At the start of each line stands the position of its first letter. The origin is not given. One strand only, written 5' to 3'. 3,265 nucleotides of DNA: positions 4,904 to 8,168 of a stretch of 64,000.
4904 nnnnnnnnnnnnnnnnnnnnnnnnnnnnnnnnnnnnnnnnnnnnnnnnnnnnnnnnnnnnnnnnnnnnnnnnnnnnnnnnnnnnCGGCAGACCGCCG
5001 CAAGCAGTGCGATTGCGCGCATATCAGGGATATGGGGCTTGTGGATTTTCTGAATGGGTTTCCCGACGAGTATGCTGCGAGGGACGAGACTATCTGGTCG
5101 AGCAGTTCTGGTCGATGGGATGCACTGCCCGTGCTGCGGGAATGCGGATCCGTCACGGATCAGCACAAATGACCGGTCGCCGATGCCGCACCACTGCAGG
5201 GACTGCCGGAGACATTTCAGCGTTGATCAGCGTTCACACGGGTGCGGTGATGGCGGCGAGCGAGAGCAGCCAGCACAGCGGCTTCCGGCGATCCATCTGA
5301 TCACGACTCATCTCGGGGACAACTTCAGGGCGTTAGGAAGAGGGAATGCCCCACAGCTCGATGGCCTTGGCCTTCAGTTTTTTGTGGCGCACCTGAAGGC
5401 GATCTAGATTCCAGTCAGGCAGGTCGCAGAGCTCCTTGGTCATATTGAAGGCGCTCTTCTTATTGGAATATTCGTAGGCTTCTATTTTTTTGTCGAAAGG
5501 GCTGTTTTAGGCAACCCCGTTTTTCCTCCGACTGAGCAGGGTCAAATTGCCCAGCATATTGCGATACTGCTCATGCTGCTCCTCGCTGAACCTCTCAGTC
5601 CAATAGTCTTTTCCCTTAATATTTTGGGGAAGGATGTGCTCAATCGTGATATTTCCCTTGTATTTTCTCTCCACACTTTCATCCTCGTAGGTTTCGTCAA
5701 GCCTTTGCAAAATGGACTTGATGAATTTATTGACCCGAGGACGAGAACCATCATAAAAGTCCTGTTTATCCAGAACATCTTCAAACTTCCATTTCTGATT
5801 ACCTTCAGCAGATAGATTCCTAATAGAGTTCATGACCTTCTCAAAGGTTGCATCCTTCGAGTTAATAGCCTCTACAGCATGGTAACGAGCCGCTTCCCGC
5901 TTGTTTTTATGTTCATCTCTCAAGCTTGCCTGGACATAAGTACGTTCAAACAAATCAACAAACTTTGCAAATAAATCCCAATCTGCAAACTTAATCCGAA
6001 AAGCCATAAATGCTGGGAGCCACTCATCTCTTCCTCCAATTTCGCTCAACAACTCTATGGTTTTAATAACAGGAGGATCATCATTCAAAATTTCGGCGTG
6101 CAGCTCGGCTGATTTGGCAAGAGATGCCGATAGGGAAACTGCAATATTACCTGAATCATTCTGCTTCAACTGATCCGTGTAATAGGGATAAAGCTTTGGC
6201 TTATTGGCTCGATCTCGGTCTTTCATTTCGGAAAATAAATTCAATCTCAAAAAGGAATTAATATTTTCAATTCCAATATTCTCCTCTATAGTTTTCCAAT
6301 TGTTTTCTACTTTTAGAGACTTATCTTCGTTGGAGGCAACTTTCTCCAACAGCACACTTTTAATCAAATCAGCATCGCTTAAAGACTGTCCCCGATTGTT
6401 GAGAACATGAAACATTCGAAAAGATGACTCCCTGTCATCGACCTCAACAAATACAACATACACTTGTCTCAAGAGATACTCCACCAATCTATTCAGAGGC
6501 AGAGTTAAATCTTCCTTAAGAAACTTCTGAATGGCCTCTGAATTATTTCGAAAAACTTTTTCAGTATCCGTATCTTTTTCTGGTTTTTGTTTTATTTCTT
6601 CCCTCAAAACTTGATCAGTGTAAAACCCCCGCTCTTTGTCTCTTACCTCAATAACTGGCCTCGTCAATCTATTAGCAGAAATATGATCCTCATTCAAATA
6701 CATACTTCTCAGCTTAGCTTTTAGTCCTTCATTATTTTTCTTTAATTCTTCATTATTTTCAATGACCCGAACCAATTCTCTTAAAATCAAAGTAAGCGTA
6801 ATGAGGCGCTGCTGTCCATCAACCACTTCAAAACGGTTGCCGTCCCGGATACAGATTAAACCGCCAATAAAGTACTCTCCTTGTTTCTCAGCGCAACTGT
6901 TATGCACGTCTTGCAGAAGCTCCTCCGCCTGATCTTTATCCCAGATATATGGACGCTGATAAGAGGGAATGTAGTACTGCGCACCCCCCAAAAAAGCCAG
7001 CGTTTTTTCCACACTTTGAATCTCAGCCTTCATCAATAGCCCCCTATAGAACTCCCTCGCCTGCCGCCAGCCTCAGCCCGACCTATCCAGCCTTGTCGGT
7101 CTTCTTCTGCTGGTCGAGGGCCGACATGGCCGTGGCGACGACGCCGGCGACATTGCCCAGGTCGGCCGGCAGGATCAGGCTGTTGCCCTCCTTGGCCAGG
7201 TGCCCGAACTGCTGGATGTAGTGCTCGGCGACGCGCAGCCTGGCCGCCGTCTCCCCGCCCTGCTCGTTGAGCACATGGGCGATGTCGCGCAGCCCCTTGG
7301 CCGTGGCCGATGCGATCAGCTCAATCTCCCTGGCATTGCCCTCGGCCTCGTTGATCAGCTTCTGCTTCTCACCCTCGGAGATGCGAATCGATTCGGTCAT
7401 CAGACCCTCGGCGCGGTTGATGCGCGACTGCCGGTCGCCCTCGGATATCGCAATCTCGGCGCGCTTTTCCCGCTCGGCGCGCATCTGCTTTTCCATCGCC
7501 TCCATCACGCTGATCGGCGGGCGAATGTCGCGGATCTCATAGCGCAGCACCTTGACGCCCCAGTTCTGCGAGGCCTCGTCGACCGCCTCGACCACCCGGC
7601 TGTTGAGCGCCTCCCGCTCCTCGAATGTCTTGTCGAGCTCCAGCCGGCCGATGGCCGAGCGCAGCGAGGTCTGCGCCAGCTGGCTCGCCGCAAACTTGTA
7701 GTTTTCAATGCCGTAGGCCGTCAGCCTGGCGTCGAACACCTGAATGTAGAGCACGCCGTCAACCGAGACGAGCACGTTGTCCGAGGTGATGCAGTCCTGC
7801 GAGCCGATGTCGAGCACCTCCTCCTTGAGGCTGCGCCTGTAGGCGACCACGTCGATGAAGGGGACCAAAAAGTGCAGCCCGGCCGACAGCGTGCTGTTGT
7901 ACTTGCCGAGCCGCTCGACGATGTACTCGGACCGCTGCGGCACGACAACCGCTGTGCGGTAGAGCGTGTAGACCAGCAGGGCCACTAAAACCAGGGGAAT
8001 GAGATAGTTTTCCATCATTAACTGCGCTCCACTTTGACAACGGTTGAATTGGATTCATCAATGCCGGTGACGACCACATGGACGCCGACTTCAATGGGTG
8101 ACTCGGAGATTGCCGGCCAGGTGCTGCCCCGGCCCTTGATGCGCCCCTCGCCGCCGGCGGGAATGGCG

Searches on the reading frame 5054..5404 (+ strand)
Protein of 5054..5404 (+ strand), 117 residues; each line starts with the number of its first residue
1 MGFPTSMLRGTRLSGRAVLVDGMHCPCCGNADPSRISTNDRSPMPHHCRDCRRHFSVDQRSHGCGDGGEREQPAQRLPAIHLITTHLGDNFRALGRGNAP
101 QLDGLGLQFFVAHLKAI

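Call 7: search_protein_families(library=pfam, proteins=[window:5054-5404:+], max_evalue=0.1)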
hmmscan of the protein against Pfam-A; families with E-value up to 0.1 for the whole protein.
window:5054-5404:+ (117 aa): 2 families
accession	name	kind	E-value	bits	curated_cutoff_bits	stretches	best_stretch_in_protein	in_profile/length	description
PF12760.12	Zn_ribbon_IS1595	-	0.0016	18.8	25.4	1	22-54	18-46/46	Transposase zinc-ribbon domain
PF14205.11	Cys_rich_KTR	-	0.034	14.4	25.5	1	23-58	4-40/54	Cysteine-rich KTR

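Call 8: search_protein_families(library=ncbifam, proteins=[window:5054-5404:+], max_evalue=0.1)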
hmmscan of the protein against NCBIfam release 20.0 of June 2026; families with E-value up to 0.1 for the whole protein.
window:5054-5404:+ (117 aa): 0 families

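Call 64: search_protein_families(library=phrogs, proteins=[window:5054-5404:+], max_evalue=0.01)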
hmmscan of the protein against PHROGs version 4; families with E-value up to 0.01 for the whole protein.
window:5054-5404:+ (117 aa): 1 family
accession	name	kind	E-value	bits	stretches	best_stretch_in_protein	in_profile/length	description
phrog_6504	-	unknown function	0.0033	18.6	1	21-58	6-47/61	-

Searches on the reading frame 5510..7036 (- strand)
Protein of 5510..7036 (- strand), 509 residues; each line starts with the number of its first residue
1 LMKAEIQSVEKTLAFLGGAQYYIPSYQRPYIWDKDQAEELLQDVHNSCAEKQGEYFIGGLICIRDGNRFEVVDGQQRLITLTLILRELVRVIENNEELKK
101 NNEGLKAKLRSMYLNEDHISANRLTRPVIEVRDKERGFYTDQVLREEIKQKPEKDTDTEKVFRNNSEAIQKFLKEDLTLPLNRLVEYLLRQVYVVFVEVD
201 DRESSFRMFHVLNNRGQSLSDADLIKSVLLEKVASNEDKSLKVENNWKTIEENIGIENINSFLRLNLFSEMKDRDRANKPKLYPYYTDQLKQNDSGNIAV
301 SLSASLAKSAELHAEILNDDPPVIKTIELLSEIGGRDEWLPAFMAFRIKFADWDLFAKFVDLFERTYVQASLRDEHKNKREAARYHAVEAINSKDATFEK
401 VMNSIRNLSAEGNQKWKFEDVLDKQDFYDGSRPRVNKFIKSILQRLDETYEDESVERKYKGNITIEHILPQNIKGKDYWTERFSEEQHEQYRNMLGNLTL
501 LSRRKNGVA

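Call 7: search_protein_families(library=pfam, proteins=[window:5510-7036:-], max_evalue=0.1)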
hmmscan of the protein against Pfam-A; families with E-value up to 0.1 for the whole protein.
window:5510-7036:- (509 aa): 3 families
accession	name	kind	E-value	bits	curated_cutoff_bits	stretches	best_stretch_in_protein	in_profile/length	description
PF03235.19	GmrSD_N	-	2.6e-34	119.5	33.2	1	20-229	10-198/199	GmrSD restriction endonuclease, N-terminal domain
PF07510.16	GmrSD_C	-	1.9e-16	60.6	23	1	416-506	5-91/138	GmrSD restriction endonucleases, C-terminal domain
PF20073.4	DUF6469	-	0.064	13.7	27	0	477-505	24-52/130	Domain of unknown function (DUF6469)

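Call 8: search_protein_families(library=ncbifam, proteins=[window:5510-7036:-], max_evalue=0.1)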
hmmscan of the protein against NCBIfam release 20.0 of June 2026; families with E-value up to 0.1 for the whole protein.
window:5510-7036:- (509 aa): 0 families

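Call 63: search_protein_families(library=padloc, proteins=[window:5510-7036:-], max_evalue=0.01)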
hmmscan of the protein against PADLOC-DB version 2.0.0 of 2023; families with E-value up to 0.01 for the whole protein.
window:5510-7036:- (509 aa): 32 families (the best 25 are shown)
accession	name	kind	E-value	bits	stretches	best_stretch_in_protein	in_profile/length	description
PDLC02690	Orf5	-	1.6e-70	236.5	1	21-508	10-475/531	Orf5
PDLC04154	HEC-06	-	1.4e-58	196.9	1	16-506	19-512/569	-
PDLC04155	HEC-06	-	1.3e-54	183.7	1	15-506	15-506/562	-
PDLC04157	HEC-06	-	3e-52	176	1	14-506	16-503/558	-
PDLC02687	Orf5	-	1e-50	171.1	1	17-506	14-506/543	Orf5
PDLC02686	Orf5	-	3e-48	162.7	1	16-507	16-510/566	Orf5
PDLC02695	Orf5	-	1.7e-46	156.8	1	15-507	14-550/601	Orf5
PDLC02693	Orf5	-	4e-41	139.6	1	17-501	5-487/543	Orf5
PDLC02701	Orf5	-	4.4e-36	122.5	2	18-293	17-310/596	Orf5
PDLC02700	Orf5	-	5.5e-35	119.1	1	19-506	10-503/555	Orf5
PDLC02694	Orf5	-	7.6e-34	115.3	1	21-507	18-520/574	Orf5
PDLC02691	Orf5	-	1.4e-32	111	2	3-312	4-330/579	Orf5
PDLC02688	Orf5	-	8.9e-23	78.7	1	20-315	9-316/554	Orf5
PDLC02698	Orf5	-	6.7e-22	75.9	3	15-93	14-93/573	Orf5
PDLC02792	SspE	-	1.1e-21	74.9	3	3-103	7-125/771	SspE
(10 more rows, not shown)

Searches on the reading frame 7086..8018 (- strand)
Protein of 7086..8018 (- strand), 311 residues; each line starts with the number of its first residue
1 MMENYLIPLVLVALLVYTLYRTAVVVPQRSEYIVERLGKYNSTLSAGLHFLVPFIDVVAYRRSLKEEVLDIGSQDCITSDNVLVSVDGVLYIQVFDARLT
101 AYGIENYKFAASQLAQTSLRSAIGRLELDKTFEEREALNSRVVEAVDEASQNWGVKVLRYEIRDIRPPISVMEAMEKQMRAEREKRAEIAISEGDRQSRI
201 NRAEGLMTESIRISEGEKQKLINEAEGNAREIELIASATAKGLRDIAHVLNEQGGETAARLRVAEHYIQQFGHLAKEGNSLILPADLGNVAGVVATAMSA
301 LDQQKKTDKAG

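Call 7: search_protein_families(library=pfam, proteins=[window:7086-8018:-], max_evalue=0.1)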
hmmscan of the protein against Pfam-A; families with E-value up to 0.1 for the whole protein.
window:7086-8018:- (311 aa): 3 families
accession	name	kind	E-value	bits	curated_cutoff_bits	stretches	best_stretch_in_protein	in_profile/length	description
PF01145.31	Band_7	-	2.9e-35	122.4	23.6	1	25-195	2-175/176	SPFH domain / Band 7 family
PF16200.10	Band_7_C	-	5e-22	78.1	29.1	1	245-305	2-62/63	C-terminal region of band_7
PF10721.14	DUF2514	-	0.039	14.4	26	1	185-263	31-104/161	Protein of unknown function (DUF2514)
